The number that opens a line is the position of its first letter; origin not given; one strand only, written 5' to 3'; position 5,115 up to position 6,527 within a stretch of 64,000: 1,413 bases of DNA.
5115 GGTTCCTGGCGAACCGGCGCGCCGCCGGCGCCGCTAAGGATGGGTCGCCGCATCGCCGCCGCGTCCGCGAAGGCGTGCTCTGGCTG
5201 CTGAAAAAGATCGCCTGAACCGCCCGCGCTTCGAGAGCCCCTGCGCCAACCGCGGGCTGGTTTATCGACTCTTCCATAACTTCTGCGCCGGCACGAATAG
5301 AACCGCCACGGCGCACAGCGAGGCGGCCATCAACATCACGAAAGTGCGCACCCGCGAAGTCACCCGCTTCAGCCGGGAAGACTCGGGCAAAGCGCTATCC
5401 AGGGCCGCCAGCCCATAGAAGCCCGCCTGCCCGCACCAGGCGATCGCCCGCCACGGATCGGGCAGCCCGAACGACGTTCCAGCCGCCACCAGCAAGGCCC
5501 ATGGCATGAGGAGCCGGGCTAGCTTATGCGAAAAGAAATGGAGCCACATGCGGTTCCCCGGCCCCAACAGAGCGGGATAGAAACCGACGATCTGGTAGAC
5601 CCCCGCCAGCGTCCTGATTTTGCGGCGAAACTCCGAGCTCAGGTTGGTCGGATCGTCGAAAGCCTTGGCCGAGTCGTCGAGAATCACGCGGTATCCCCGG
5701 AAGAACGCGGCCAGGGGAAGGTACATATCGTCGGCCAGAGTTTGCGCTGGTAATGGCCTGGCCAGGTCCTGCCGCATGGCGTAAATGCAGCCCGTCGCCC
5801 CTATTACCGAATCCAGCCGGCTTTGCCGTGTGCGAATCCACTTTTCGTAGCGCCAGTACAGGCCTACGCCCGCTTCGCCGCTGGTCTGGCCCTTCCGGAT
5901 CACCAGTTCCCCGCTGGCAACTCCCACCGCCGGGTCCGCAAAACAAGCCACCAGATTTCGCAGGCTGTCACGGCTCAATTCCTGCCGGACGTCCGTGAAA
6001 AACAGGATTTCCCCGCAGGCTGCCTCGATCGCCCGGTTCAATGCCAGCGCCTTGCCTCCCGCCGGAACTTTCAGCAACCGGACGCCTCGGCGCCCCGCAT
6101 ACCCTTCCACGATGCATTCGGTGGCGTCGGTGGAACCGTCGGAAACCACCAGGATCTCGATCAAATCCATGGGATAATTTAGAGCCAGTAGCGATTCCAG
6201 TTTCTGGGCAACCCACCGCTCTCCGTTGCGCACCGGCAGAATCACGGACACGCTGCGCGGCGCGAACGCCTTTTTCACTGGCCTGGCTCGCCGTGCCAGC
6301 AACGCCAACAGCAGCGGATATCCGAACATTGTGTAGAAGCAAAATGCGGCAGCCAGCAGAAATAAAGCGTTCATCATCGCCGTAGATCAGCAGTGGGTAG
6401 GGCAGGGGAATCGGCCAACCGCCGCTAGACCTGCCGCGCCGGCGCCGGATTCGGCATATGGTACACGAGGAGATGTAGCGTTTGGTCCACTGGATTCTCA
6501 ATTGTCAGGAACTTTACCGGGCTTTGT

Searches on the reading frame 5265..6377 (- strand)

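Call 8: search_protein_families(library=pfam, proteins=[window:5265-6377:-], max_evalue=0.01)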
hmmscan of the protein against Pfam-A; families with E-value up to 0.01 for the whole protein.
window:5265-6377:- (371 aa): 5 families
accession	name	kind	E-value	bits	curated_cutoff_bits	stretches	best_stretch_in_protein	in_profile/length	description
PF00535.33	Glycos_transf_2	-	1.4e-19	71.1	23.3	1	44-205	1-163/168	Glycosyl transferase family 2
PF13632.12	Glyco_trans_2_3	-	4.6e-07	30.3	27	1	134-318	11-189/198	Glycosyl transferase family group 2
PF13641.12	Glyco_tranf_2_3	-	7.7e-06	26.5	27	1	40-166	1-131/230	Glycosyltransferase like family 2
PF10111.15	Glyco_tranf_2_2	-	8.3e-06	25.9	27.3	1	44-142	1-102/276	Glycosyltransferase like family 2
PF13506.12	Glyco_transf_21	-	0.0028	17.6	21.7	1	107-236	16-149/174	Glycosyl transferase family 21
